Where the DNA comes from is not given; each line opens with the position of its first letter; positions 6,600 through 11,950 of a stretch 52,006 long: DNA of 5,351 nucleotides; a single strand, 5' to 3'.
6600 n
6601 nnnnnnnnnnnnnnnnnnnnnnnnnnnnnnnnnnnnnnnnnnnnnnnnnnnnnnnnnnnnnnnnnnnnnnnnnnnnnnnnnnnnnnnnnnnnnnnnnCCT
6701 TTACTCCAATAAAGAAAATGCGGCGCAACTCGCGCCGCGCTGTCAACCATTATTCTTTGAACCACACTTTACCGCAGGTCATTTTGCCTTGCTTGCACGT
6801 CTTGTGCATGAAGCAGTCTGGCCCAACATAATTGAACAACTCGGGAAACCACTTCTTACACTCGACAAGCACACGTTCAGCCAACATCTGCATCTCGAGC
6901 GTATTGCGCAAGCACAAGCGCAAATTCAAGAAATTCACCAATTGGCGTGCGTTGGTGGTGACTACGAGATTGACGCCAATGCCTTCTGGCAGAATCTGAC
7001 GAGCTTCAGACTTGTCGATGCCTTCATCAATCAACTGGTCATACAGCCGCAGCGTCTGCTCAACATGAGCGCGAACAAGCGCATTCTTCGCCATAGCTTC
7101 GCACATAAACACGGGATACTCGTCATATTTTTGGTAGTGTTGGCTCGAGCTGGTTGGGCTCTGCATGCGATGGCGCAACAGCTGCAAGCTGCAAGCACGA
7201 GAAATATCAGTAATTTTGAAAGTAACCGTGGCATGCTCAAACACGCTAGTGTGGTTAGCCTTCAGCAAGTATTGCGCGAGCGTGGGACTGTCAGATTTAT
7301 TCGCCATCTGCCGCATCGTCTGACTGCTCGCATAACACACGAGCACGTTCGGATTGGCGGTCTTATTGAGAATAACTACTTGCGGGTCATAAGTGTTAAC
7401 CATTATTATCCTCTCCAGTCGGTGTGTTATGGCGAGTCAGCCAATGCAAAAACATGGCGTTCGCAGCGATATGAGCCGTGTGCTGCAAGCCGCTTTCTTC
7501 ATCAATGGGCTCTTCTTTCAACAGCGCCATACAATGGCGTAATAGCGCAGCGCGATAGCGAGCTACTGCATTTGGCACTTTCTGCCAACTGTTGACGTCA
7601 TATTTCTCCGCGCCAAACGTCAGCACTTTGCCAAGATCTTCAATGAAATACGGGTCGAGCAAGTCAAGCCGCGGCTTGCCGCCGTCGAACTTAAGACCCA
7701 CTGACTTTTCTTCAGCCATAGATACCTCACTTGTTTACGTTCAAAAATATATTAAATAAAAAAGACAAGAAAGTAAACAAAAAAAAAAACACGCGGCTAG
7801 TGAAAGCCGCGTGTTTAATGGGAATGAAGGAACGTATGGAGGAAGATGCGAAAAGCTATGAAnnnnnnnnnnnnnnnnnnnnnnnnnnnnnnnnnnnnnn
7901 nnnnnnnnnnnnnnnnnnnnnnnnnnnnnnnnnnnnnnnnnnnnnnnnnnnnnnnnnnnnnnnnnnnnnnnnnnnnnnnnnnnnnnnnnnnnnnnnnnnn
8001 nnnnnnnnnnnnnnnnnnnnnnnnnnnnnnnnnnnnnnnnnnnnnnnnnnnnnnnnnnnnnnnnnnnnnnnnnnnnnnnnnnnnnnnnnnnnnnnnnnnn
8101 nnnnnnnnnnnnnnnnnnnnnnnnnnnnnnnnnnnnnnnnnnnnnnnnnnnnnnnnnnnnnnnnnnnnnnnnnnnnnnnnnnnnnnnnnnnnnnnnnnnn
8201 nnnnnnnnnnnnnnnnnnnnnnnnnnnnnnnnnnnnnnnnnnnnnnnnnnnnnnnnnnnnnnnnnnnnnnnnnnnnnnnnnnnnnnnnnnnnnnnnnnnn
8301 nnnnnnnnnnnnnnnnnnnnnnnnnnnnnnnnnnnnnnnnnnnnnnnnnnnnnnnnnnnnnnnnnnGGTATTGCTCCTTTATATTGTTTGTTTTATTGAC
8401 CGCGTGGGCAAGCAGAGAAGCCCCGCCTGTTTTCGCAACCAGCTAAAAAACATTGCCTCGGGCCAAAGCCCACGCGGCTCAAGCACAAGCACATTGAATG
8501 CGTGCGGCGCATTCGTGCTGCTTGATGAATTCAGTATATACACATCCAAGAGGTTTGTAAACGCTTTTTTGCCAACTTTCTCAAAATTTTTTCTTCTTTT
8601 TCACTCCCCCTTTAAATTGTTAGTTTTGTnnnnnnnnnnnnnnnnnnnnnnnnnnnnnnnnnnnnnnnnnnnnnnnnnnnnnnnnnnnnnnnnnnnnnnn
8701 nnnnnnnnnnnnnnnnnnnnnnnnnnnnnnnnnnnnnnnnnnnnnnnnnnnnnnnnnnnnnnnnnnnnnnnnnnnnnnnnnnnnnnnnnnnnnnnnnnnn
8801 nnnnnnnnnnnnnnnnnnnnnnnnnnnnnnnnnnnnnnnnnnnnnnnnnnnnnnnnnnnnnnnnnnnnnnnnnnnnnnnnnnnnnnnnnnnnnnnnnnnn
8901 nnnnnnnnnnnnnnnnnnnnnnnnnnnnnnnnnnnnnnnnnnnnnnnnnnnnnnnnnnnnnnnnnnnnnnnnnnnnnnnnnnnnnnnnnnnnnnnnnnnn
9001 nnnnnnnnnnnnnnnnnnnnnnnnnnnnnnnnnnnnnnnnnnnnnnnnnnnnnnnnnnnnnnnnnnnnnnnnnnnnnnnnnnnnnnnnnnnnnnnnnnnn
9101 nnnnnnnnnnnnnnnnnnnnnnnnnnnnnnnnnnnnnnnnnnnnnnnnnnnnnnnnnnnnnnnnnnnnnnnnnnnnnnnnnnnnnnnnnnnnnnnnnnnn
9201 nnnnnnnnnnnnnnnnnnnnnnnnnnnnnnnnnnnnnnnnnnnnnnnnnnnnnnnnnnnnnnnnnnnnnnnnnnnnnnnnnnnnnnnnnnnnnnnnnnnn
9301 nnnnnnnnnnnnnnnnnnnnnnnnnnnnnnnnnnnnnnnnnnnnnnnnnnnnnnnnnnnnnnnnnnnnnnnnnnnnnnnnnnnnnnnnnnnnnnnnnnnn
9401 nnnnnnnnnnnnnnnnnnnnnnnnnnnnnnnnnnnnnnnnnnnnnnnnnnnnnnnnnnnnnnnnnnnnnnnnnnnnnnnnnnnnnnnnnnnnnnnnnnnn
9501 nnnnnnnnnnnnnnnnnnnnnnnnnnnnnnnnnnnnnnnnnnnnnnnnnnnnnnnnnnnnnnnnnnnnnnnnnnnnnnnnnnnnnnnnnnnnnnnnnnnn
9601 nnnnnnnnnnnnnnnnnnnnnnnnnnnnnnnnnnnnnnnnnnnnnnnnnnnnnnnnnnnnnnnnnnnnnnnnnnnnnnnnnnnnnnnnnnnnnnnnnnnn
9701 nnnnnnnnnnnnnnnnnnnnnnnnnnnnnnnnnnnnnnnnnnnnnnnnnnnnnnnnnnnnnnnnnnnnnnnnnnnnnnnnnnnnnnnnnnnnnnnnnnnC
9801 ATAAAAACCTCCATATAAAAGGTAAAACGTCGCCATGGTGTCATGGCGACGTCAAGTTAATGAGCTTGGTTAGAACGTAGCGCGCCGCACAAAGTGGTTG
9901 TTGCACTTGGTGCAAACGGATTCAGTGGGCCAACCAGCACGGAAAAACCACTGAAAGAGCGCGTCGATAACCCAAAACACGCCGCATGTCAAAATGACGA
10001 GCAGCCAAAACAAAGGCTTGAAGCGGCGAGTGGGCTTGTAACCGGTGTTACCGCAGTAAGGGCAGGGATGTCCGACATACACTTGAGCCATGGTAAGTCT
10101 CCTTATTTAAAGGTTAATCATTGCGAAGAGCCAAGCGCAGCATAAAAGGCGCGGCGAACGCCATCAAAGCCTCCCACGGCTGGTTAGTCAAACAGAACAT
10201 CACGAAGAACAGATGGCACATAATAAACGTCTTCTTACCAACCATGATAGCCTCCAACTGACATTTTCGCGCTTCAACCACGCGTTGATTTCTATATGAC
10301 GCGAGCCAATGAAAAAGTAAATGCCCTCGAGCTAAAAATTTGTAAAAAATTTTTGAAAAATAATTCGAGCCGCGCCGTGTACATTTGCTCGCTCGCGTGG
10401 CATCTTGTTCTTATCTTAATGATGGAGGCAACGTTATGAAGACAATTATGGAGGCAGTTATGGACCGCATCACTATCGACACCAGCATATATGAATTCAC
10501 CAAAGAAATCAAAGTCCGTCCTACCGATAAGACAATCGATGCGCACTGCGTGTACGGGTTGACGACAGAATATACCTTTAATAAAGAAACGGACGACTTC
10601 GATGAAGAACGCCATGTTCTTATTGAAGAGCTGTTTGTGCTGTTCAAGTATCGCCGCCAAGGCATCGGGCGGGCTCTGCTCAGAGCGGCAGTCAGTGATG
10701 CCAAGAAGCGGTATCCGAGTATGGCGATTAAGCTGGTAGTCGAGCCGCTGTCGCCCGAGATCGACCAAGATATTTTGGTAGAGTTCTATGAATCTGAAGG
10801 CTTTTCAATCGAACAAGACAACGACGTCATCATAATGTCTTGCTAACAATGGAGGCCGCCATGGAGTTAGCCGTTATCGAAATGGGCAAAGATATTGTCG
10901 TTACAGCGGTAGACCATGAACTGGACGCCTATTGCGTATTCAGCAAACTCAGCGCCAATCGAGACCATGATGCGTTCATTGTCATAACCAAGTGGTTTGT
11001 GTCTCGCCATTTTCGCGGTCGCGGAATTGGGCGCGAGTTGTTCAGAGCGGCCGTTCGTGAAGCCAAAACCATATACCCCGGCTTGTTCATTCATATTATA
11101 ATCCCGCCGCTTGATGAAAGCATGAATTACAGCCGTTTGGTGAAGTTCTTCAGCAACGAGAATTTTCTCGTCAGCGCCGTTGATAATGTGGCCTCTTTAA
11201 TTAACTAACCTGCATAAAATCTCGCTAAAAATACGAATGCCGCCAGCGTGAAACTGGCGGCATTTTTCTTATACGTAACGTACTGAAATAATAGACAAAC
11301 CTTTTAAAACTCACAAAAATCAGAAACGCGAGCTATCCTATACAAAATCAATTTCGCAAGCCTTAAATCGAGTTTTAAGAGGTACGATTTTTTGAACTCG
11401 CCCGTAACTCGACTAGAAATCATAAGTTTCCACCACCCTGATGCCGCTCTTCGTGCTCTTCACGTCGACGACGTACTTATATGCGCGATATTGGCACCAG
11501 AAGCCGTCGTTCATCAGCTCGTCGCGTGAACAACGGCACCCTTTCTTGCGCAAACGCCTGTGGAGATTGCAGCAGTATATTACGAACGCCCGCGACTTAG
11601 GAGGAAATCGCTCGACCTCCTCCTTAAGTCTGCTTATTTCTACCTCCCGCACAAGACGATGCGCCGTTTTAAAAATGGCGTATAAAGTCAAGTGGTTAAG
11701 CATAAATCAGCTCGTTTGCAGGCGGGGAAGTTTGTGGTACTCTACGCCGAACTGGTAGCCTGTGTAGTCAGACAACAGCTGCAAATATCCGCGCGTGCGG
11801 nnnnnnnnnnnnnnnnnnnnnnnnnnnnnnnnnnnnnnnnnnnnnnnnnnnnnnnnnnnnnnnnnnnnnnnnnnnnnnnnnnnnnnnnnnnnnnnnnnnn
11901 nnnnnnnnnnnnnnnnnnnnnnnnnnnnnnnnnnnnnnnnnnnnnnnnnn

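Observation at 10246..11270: Tandem pair of small GNAT acetyltransferase paralogs on the opposite strand inside the early operon, with their own promoter-like AT-rich region and terminator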

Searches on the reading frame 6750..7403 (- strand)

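Call 7: search_protein_families(library=phrogs, proteins=[window:6750-7403:-], max_evalue=0.001)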
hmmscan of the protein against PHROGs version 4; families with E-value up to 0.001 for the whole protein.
window:6750-7403:- (217 aa): 4 families
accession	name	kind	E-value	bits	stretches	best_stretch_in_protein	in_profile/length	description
phrog_85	-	DNA, RNA and nucleotide metabolism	8.3e-33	114.9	1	22-193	397-583/866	thymidylate synthase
phrog_22708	-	DNA, RNA and nucleotide metabolism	1.5e-10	41.9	1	41-100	73-133/242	thymidylate synthase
phrog_35637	-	DNA, RNA and nucleotide metabolism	9.9e-09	35.7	1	46-197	123-279/366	thymidylate synthase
phrog_10644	-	DNA, RNA and nucleotide metabolism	3.2e-06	28.3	1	107-175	68-136/160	thymidylate synthase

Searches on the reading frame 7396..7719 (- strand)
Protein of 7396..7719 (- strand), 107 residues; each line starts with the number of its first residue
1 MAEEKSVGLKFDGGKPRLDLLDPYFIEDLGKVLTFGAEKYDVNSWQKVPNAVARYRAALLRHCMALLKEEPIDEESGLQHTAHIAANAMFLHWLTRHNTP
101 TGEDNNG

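Call 7: search_protein_families(library=phrogs, proteins=[window:7396-7719:-], max_evalue=0.001)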
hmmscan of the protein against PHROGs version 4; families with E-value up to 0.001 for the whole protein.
window:7396-7719:- (107 aa): 9 families
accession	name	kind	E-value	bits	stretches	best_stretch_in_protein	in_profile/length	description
phrog_801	-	DNA, RNA and nucleotide metabolism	4.9e-39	136.2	1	3-99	95-191/476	dATP / dGTP pyrophosphohydrolase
phrog_19680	-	unknown function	9.2e-30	105.1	1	6-94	88-179/188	-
phrog_5033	-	lysis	2.1e-26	94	1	3-91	73-164/178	endolysin; inhibits RNA polymerase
phrog_2252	-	lysis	3.8e-18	67.2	1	3-91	100-188/285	endolysin; inhibits RNA polymerase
phrog_37590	-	unknown function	1.5e-17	64.7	1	2-104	39-151/341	-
phrog_11257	-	unknown function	1.5e-08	35.9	1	6-98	11-102/200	-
phrog_16254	-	unknown function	9.7e-07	29.5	1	15-91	26-101/377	-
phrog_31158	-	unknown function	3.1e-06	28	1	4-91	4-92/224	-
phrog_5332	-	unknown function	2.4e-05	25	1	17-94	124-200/215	-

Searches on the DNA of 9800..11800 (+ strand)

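Call 5: search_dna_similar(query=window:9800-11800:+, collection=phages, mode=near, max_rows=30)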
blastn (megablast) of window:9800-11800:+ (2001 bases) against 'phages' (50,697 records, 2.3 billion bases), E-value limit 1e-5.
No match.

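Call 26: search_rna_families(source=window, start=9800, end=11800, threshold=evalue, max_evalue=1)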
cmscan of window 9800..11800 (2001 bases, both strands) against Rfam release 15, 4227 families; matches with E-value up to 1: 0.
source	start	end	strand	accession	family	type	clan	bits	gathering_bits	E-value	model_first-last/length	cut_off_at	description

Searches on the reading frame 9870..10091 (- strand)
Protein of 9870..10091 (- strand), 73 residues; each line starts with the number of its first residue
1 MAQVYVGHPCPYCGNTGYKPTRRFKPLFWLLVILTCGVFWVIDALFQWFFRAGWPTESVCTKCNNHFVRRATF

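Call 7: search_protein_families(library=phrogs, proteins=[window:9870-10091:-], max_evalue=0.001)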
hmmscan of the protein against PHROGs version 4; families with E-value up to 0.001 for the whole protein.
window:9870-10091:- (73 aa): 0 families

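Call 79: search_protein_families(library=padloc, proteins=[window:9870-10091:-], max_evalue=0.01)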
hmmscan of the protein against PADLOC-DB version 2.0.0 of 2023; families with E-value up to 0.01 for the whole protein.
window:9870-10091:- (73 aa): 0 families

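Call 80: search_protein_families(library=ncbifam, proteins=[window:9870-10091:-], max_evalue=0.01)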
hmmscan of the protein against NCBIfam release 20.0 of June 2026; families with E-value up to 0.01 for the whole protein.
window:9870-10091:- (73 aa): 1 family
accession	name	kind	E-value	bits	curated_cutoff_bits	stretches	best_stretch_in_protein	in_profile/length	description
NF000536.0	YmiA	equivalog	0.0012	18.4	30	1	29-48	19-38/42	YmiA family putative membrane protein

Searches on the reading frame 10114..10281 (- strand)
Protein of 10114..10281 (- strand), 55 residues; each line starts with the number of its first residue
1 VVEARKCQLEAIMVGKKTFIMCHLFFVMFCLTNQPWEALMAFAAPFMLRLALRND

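Call 7: search_protein_families(library=phrogs, proteins=[window:10114-10281:-], max_evalue=0.001)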
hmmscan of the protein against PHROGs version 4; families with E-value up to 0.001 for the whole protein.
window:10114-10281:- (55 aa): 0 families

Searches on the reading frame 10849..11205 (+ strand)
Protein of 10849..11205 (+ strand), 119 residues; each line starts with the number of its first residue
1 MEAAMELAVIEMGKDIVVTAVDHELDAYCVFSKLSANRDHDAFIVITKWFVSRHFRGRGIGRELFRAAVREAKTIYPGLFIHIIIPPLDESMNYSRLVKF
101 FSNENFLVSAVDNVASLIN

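Call 4: search_protein_families(library=pfam, proteins=[window:10849-11205:+], max_evalue=1)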
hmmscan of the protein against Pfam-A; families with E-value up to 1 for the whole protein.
seq(119 aa): 7 families
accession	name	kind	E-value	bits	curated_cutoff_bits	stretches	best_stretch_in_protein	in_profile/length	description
PF00583.31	Acetyltransf_1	-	9.9e-06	26.3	20.7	1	36-74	55-90/116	Acetyltransferase (GNAT) family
PF14542.12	Acetyltransf_CG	-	1.2e-05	25.7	30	1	27-73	13-54/80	GCN5-related N-acetyl-transferase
PF13508.13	Acetyltransf_7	-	2.2e-05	25.1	27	1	27-78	16-61/84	Acetyltransferase (GNAT) domain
PF17013.11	Acetyltransf_15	-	9.7e-05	22.3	35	1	32-107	61-137/210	Putative acetyl-transferase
PF13673.13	Acetyltransf_10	-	0.00026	21.4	23.6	1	45-75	53-83/128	Acetyltransferase (GNAT) domain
PF12390.13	Se-cys_synth_N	-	0.028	14.9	22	0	60-72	23-35/40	Selenocysteine synthase N terminal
PF13880.12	Acetyltransf_13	-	0.15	12.3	22.8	1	41-71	2-32/69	ESCO1/2 acetyl-transferase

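Call 7: search_protein_families(library=phrogs, proteins=[window:10849-11205:+], max_evalue=0.001)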
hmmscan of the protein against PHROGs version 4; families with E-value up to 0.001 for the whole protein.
seq(119 aa): 1 family
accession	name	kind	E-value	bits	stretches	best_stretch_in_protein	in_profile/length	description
phrog_3810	-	other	2.8e-05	25.1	1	15-73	59-115/155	acetyltransferase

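Call 15: find_homologous_proteins(query=window:10849-11205:+, max_evalue=0.001)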
Query seq(119 aa) (119 aa): 9 proteins with E <= 0.001 among 15 candidates.
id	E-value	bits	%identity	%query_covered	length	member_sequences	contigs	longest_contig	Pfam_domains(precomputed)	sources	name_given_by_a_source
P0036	4.4e-67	241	97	97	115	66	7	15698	PF13508.14,PF14542.13,PF00583.32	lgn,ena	-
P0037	1.2e-63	230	93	97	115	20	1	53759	PF13508.14,PF14542.13,PF00583.32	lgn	-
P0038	1.5e-57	210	88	97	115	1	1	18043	PF13508.14,PF17013.12,PF14542.13,PF00583.32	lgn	-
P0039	2.0e-51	191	80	96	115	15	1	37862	PF13673.14,PF13508.14,PF17013.12,PF14542.13,PF00583.32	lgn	-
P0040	4.1e-49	183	77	97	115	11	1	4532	PF13673.14,PF13508.14,PF14542.13,PF00583.32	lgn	-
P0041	4.9e-46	173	70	97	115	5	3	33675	PF00583.32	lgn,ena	-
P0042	9.1e-38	147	62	93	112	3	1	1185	PF00583.32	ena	-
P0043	1.7e-24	104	69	63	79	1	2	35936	-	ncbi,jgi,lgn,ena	jgi:hypothetical protein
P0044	1.6e-22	98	96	42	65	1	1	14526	-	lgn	-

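Call 22: find_encoding_contigs(protein=P0041, flank=5000, max_places=3)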
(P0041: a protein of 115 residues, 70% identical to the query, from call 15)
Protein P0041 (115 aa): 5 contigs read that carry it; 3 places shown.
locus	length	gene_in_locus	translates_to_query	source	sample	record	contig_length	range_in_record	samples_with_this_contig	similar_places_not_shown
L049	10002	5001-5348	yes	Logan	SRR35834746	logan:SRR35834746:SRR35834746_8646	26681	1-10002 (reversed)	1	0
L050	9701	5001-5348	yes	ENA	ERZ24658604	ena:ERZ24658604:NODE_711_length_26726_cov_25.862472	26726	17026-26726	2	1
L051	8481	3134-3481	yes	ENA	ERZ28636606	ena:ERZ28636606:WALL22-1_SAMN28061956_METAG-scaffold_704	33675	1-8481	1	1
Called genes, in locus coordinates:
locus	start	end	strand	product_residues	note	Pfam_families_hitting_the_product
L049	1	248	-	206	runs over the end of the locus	PF08761:dUTPase_2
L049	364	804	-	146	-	PF00383:dCMP_cyt_deam_1, PF14437:MafB19-deam (weak)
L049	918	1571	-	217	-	PF02511:Thy1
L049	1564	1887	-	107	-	PF18909:dGTP_diPhyd_N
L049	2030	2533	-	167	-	-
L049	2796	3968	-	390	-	PF10926:DUF2800, PF12705:PDDEXK_1 (weak)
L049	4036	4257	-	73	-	-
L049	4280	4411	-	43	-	-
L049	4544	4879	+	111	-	-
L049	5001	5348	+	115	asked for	PF00583:Acetyltransf_1 (weak)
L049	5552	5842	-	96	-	-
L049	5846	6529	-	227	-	-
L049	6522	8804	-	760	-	PF08707:PriCT_2, PF05272:VapE-like_dom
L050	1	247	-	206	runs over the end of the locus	PF08761:dUTPase_2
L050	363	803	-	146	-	PF00383:dCMP_cyt_deam_1, PF14437:MafB19-deam (weak)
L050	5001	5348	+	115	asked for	PF00583:Acetyltransf_1 (weak)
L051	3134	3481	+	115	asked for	PF00583:Acetyltransf_1 (weak)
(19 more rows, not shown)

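Call 65: predict_structure(protein=window:10861-11205:+)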
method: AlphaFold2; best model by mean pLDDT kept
length: 115 residues; sequences in the alignment: 1
mean_pLDDT: 54.3   pTM: 0.49
mean pLDDT of the five models: 54.3, 54.0, 52.8, 47.8, 47.2
residues with pLDDT >= 90: 0; 70-90: 5; 50-70: 68; < 50: 42
segments of 3 or more residues with pLDDT < 50: 1-8, 10-24, 26-34, 110-115
pLDDT, mean of each block of 10 residues (from residue 1): 42 44 46 50 54 56 68 63 56 65 58 44
secondary structure, 60 per line:
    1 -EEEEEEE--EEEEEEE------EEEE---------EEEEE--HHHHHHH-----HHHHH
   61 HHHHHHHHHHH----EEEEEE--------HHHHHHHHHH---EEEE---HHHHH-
elements in order: E2-8 E11-17 E24-27 E37-41 H44-50 H56-71 E76-81 H90-99 E103-106 H110-114

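Call 79: search_protein_families(library=padloc, proteins=[window:10861-11205:+], max_evalue=0.01)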
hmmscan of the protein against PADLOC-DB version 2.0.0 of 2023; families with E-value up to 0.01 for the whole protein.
seq(115 aa): 0 families

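Call 80: search_protein_families(library=ncbifam, proteins=[window:10861-11205:+], max_evalue=0.01)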
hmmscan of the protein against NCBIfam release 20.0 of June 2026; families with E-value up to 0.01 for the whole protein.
seq(115 aa): 1 family
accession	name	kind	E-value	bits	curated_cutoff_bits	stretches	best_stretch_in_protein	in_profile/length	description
NF040503.1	resist_ArsN1a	equivalog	0.0078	16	170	1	16-70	51-107/159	arsinothricin resistance N-acetyltransferase ArsN1 family A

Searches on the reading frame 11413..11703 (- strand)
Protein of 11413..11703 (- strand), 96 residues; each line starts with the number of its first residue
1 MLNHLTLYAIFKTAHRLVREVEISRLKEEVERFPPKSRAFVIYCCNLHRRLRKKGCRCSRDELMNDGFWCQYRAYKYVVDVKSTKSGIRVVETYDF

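Call 7: search_protein_families(library=phrogs, proteins=[window:11413-11703:-], max_evalue=0.001)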
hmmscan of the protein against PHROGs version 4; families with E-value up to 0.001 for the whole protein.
window:11413-11703:- (96 aa): 0 families

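Call 44: search_protein_families(library=pfam, proteins=[window:11413-11703:-], max_evalue=0.01)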
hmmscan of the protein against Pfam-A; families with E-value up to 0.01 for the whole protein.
window:11413-11703:- (96 aa): 0 families

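Call 79: search_protein_families(library=padloc, proteins=[window:11413-11703:-], max_evalue=0.01)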
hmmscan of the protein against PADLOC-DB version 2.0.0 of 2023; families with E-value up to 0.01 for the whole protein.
window:11413-11703:- (96 aa): 0 families

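Call 80: search_protein_families(library=ncbifam, proteins=[window:11413-11703:-], max_evalue=0.01)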
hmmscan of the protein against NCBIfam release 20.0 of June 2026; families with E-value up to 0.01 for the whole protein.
window:11413-11703:- (96 aa): 0 families
